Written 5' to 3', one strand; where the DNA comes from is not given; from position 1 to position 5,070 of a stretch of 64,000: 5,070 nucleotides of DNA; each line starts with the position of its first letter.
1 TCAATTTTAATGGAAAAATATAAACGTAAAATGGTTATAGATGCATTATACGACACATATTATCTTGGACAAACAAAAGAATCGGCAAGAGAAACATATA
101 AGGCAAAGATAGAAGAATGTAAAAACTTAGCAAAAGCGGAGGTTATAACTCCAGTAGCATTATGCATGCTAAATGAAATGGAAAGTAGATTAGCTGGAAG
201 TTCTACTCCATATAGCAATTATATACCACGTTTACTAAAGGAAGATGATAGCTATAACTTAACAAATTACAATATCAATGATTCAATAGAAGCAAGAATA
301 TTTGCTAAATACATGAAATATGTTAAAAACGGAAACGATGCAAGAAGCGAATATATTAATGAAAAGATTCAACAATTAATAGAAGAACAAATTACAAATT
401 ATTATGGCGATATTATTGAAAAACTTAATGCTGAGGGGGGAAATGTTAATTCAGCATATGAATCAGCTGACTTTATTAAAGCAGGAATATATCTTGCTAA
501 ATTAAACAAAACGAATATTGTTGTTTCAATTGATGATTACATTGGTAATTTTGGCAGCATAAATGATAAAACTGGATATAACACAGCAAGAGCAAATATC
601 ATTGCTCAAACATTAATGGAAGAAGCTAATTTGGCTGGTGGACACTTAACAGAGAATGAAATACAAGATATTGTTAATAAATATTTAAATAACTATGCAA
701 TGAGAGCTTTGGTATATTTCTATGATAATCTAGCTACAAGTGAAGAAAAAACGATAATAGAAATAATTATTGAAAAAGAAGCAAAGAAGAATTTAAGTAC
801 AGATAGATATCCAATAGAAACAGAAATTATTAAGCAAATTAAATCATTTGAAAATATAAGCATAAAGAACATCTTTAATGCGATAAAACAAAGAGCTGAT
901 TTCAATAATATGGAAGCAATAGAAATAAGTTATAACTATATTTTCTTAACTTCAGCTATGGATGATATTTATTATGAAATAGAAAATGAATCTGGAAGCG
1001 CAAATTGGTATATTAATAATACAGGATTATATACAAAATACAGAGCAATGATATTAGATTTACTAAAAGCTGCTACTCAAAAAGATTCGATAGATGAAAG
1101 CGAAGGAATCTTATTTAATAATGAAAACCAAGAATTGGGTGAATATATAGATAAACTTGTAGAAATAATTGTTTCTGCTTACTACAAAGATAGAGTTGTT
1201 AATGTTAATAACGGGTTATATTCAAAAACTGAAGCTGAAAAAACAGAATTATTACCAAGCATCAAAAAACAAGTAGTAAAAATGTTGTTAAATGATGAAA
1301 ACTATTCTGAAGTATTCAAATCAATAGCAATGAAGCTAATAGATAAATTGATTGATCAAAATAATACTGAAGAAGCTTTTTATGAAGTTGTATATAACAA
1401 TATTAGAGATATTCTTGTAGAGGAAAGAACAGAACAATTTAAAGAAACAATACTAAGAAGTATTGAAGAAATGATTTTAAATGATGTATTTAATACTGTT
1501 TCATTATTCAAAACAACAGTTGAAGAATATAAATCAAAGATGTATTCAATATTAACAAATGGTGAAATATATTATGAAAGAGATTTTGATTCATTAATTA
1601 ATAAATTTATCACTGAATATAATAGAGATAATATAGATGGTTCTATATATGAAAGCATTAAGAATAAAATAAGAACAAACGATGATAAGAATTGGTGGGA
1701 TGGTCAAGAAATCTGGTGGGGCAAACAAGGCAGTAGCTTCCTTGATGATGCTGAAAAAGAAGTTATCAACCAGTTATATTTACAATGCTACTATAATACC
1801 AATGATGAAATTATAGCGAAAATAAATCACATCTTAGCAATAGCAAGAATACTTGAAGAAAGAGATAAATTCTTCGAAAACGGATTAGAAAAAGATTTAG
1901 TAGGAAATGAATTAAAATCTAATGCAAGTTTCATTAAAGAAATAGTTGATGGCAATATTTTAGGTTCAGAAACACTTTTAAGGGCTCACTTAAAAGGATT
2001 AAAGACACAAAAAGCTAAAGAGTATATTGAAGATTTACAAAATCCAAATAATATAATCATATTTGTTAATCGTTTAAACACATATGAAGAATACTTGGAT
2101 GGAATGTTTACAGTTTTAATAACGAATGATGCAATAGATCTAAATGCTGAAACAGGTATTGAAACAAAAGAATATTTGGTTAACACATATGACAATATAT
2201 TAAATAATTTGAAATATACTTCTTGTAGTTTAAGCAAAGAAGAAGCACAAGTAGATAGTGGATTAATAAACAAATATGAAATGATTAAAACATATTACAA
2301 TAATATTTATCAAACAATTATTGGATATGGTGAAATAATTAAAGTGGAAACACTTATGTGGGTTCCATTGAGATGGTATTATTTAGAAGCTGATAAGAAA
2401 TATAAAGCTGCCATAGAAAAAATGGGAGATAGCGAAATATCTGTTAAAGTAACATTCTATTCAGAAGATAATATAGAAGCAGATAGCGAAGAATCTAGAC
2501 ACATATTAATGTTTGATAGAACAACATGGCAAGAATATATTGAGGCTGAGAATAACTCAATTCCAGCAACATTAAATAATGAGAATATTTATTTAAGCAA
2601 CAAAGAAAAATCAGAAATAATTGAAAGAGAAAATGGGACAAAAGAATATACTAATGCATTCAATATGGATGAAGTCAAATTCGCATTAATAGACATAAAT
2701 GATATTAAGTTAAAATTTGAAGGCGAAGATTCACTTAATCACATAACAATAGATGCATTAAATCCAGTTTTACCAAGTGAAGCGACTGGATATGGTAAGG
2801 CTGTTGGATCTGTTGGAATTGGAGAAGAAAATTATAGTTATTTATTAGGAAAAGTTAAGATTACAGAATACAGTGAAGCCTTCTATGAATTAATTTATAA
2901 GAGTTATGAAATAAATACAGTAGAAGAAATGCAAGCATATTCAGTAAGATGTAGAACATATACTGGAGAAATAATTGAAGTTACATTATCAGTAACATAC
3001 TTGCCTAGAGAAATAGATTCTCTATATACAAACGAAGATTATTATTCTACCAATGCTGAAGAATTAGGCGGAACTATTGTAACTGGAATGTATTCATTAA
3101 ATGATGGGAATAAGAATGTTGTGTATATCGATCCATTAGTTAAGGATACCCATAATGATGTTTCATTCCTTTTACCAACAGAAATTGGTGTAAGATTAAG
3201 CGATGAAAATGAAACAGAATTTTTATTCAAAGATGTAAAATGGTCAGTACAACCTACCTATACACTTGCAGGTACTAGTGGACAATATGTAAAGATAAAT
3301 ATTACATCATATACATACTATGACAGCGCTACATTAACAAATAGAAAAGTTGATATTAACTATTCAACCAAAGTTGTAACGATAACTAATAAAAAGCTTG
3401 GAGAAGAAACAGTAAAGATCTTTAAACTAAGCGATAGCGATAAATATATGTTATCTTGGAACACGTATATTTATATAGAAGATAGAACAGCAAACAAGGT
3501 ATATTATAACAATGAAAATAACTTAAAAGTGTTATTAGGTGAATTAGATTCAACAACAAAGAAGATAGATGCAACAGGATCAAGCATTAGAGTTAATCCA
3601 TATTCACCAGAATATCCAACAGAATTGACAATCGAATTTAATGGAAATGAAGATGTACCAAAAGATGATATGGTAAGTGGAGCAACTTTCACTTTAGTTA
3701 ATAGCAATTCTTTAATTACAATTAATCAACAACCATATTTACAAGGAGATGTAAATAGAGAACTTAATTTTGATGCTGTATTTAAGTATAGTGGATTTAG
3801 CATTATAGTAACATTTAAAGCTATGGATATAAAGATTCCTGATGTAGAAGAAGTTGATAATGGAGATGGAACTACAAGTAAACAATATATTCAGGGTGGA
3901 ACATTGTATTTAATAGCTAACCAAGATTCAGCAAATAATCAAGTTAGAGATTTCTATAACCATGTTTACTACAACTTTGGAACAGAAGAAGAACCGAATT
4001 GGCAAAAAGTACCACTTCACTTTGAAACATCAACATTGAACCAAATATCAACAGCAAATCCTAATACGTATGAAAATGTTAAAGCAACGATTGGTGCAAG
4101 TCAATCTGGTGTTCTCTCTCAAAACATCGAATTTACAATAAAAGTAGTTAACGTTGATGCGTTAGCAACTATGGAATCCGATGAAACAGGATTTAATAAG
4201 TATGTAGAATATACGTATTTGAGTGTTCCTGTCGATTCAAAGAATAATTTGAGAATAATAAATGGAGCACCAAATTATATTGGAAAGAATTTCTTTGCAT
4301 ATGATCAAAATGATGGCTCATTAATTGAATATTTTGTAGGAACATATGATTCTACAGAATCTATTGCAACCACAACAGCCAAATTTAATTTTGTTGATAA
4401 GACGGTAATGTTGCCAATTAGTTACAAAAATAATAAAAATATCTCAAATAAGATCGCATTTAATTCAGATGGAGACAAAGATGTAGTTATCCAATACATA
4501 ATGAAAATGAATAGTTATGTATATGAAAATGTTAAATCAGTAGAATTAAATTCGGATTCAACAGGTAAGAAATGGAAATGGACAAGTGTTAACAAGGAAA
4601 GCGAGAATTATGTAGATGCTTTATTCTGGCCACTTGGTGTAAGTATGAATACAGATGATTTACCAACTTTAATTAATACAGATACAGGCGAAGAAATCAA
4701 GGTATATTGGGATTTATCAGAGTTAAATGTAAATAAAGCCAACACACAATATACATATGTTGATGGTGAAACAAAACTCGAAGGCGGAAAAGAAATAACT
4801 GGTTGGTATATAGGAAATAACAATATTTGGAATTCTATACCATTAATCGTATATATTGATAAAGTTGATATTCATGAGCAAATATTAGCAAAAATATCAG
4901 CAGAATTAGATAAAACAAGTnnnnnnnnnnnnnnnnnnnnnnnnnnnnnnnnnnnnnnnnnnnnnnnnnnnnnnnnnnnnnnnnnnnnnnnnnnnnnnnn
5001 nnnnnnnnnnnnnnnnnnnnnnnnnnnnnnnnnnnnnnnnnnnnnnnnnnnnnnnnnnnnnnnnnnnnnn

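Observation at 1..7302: A second giant gene, open at the window edge, with a different 'tip' (MBG-like repeats plus a beta-helix)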

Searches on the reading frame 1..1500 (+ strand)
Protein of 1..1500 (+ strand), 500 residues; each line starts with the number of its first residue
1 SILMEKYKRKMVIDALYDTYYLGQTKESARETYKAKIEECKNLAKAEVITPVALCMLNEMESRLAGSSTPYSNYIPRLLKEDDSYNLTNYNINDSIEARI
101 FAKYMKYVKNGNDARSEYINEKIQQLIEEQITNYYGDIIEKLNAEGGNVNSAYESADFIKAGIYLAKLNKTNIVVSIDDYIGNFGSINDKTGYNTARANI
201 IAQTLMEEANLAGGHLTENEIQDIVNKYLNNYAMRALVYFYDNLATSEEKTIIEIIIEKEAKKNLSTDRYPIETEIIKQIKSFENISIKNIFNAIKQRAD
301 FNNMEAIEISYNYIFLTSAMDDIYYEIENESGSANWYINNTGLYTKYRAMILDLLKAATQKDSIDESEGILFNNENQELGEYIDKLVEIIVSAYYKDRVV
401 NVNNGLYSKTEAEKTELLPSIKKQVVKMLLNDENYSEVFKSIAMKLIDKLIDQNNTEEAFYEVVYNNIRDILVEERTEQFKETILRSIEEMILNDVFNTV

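Call 16: find_related_loci(query=window:1-1500:+, collection=genome_contigs, flank=10000)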
Query window:1-1500:+ (500 aa) in genome_contigs; peptide patterns used: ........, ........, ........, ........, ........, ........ (x = any residue, [..] = any of these).
74 stretches matched a pattern, but none encodes a relative of the query by tblastn (E <= 1e-3).

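Call 17: find_related_loci(query=window:1-1500:+, collection=metagenome_contigs, flank=10000)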
Query window:1-1500:+ (500 aa) in metagenome_contigs; peptide patterns used: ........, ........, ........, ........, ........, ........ (x = any residue, [..] = any of these).
109 stretches matched a pattern, but none encodes a relative of the query by tblastn (E <= 1e-3).

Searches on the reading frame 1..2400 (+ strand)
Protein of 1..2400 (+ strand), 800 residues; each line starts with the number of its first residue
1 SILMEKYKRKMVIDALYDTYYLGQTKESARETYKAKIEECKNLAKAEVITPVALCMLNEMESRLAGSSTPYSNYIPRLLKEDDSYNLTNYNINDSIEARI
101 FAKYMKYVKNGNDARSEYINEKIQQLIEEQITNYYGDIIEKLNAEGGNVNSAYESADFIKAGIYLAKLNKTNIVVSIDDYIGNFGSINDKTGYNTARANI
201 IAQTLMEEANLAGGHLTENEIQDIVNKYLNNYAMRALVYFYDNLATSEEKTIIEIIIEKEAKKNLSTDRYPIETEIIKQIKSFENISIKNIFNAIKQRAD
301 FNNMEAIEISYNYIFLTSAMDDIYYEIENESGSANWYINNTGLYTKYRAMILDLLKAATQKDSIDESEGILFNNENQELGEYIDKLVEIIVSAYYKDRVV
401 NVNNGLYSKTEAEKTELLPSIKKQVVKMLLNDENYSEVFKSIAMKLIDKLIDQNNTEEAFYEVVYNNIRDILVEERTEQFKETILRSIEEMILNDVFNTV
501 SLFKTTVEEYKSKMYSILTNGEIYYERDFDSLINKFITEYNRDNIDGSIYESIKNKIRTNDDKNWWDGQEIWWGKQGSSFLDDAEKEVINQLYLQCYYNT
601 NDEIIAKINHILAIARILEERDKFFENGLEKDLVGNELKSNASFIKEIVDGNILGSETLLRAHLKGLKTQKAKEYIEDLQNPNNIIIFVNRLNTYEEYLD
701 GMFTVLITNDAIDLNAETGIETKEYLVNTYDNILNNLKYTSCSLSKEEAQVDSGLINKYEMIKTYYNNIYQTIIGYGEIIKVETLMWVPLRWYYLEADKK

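Call 5: search_protein_families(library=pfam, proteins=[window:1-2400:+], max_evalue=10)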
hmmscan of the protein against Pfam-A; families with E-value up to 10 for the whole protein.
window:1-2400:+ (800 aa): 2 families
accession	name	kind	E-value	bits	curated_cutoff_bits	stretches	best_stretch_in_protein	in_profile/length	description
PF04286.17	DUF445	-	0.0041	17.5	33.8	1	380-588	86-270/368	Protein of unknown function (DUF445)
PF25399.1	DeaD_dimer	-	0.13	12.7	23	0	112-145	7-40/67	RNA helicase DeaD dimerization domain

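Call 6: search_protein_families(library=ncbifam, proteins=[window:1-2400:+], max_evalue=10)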
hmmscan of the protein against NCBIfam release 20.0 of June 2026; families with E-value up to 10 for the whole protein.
window:1-2400:+ (800 aa): 0 families

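Call 94: search_protein_families(library=phrogs, proteins=[window:1-2400:+], max_evalue=0.01)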
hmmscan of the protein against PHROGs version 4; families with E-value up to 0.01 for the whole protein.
window:1-2400:+ (800 aa): 0 families

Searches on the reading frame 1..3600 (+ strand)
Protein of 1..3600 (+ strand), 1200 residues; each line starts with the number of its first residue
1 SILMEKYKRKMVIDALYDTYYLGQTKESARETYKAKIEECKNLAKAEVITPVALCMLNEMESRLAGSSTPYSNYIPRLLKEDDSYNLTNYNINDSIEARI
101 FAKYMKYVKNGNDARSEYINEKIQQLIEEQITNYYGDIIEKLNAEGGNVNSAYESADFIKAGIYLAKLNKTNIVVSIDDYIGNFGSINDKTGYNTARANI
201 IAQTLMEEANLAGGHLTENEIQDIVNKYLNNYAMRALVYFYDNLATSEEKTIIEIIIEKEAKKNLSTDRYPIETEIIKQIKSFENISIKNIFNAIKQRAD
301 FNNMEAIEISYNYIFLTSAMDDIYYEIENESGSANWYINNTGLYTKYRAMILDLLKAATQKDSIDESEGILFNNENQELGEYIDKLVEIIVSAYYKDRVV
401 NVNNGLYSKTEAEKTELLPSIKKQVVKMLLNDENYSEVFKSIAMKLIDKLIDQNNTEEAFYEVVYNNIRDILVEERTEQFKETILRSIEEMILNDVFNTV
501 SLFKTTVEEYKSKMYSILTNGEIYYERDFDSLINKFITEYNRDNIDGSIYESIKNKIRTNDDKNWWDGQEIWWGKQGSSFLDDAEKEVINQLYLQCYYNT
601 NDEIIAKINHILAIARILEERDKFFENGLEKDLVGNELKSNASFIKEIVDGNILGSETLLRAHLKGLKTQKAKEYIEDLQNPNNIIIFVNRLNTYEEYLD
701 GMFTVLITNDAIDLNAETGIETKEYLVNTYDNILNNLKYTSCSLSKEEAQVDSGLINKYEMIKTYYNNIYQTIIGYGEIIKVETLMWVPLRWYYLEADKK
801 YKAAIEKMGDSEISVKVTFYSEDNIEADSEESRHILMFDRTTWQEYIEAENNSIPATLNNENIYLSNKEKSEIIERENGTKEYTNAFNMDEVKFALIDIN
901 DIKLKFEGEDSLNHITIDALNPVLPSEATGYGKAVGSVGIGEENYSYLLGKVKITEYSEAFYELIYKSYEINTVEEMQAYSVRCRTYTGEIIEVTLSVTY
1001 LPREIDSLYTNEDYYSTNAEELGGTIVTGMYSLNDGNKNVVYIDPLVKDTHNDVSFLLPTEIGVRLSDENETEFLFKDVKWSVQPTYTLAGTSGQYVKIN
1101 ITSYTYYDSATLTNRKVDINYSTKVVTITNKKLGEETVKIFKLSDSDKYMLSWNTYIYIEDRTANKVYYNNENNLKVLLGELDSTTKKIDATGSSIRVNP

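Call 34: search_protein_representatives(protein=window:1-3600:+)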
Query: 1200 residues. Proteins with E-value up to 0.001 (for the whole library): 5; up to 1e-10: 5; up to 1e-30: 4. The best 5 are listed.
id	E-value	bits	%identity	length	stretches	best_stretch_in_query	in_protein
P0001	0.0e+00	2606.4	100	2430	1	4-1200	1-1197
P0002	3.1e-58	214.2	28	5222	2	223-1200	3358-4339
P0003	1.4e-55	205.4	31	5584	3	756-1200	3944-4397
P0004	2.1e-48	181.6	32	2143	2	798-1199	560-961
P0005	1.9e-24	102.4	31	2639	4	880-1163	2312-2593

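Call 42: find_encoding_contigs(protein=P0003, flank=10000, max_places=4)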
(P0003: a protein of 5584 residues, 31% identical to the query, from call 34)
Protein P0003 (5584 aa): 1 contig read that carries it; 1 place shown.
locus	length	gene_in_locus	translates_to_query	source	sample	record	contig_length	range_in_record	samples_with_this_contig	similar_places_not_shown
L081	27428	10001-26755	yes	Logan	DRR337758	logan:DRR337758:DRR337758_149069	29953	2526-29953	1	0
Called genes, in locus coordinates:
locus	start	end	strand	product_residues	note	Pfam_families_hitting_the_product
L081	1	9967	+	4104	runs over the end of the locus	-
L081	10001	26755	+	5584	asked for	-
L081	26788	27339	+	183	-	PF01741:MscL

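Call 49: search_protein_families(library=pfam, proteins=[L081:22553-26752:+, P0004], max_evalue=0.1)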
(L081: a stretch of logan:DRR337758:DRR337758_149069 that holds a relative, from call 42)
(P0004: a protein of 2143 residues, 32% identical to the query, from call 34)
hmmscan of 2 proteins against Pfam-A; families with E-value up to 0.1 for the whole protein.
L081:22553-26752:+ (1400 aa): 2 families
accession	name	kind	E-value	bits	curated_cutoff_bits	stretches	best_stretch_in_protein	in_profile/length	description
PF18887.5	MBG_3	-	0.00013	22.5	25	1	837-889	22-69/72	MBG domain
PF13511.11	DUF4124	-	0.066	13.9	22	0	1107-1122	13-28/56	Domain of unknown function (DUF4124)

P0004 (2143 aa): 1 family
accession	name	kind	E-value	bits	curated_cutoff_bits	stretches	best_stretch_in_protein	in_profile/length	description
PF03590.20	AsnA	-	0.087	13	27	0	588-670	94-171/228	Aspartate-ammonia ligase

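Call 64: search_protein_families(library=pfam, proteins=[L081:10001-19300:+], max_evalue=0.01)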
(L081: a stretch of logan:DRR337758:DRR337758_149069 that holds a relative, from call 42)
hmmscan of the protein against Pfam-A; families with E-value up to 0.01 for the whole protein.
L081:10001-19300:+ (3100 aa): 0 families

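Call 87: find_encoding_contigs(protein=P0002, flank=10000, max_places=3)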
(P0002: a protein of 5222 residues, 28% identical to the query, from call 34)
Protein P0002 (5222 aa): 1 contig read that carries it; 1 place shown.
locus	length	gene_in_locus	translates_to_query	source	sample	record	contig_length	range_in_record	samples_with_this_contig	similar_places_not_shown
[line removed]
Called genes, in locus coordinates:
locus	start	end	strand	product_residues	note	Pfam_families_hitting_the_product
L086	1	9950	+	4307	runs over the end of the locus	PF07532:Big_4 (faint)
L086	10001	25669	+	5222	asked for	-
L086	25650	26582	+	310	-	-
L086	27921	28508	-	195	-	PF01741:MscL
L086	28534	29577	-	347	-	PF10974:DUF2804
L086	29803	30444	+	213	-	PF00497:SBP_bac_3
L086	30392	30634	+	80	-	-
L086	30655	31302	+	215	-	PF00528:BPD_transp_1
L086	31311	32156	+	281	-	PF00005:ABC_tran, PF02463:SMC_N (weak), PF13175:AAA_15 (faint), PF13304:AAA_21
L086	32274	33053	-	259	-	PF13408:Zn_ribbon_recom, PF14287:DUF4368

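Call 88: find_encoding_contigs(protein=P0004, flank=10000, max_places=3)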
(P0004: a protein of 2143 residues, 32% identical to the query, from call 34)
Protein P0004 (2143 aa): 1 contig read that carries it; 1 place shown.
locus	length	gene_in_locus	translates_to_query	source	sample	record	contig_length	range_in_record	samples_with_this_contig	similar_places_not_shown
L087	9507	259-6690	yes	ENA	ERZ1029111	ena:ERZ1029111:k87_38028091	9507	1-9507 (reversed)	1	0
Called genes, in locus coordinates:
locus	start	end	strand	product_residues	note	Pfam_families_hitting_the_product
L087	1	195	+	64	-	?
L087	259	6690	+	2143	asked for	-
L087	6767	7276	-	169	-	PF01741:MscL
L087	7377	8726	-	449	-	PF01743:PolyA_pol, PF12627:PolyA_pol_RNAbd, PF01966:HD (weak)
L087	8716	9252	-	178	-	PF00156:Pribosyltran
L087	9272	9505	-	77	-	?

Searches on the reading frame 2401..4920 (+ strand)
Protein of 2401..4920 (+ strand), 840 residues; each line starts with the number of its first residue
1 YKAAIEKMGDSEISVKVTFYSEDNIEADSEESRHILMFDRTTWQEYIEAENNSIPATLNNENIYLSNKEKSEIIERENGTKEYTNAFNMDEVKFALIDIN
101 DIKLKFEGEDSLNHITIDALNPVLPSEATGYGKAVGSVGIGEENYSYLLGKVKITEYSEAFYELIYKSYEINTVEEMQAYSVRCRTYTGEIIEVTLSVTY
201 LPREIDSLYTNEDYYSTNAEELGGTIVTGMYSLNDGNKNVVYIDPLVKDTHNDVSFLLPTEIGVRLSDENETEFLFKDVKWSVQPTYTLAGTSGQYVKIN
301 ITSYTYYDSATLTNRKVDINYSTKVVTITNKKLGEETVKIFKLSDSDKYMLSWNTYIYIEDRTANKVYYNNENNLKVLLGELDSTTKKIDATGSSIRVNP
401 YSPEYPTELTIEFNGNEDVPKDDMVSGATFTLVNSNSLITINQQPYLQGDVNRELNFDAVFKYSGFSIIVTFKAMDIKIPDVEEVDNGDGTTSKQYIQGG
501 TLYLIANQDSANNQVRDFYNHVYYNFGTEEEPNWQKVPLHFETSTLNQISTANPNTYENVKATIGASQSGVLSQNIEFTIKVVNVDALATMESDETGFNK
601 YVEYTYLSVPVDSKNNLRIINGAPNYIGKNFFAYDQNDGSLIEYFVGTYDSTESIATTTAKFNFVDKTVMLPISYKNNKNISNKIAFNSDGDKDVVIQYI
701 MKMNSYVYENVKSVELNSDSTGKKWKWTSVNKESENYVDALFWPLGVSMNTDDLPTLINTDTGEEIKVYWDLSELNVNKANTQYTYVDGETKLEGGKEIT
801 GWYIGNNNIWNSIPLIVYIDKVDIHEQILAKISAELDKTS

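Call 5: search_protein_families(library=pfam, proteins=[window:2401-4920:+], max_evalue=10)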
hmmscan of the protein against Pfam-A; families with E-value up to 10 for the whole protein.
window:2401-4920:+ (840 aa): 2 families
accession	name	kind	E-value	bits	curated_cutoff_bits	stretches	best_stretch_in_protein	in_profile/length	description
PF07532.17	Big_4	-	0.054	13.5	22.1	1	244-290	2-45/59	Bacterial Ig-like domain (group 4)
PF17996.7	CE2_N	-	0.17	12.4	27.9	1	316-348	55-88/108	Carbohydrate esterase 2 N-terminal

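Call 6: search_protein_families(library=ncbifam, proteins=[window:2401-4920:+], max_evalue=10)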
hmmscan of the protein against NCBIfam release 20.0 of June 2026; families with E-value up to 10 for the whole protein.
window:2401-4920:+ (840 aa): 1 family
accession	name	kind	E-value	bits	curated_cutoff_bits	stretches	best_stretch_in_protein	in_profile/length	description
NF007875.0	PRK10579.1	equivalog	0.11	12.8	143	0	701-724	2-25/94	pyrimidine/purine nucleoside phosphorylase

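Call 94: search_protein_families(library=phrogs, proteins=[window:2401-4920:+], max_evalue=0.01)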
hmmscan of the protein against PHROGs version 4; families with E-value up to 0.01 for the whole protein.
window:2401-4920:+ (840 aa): 0 families
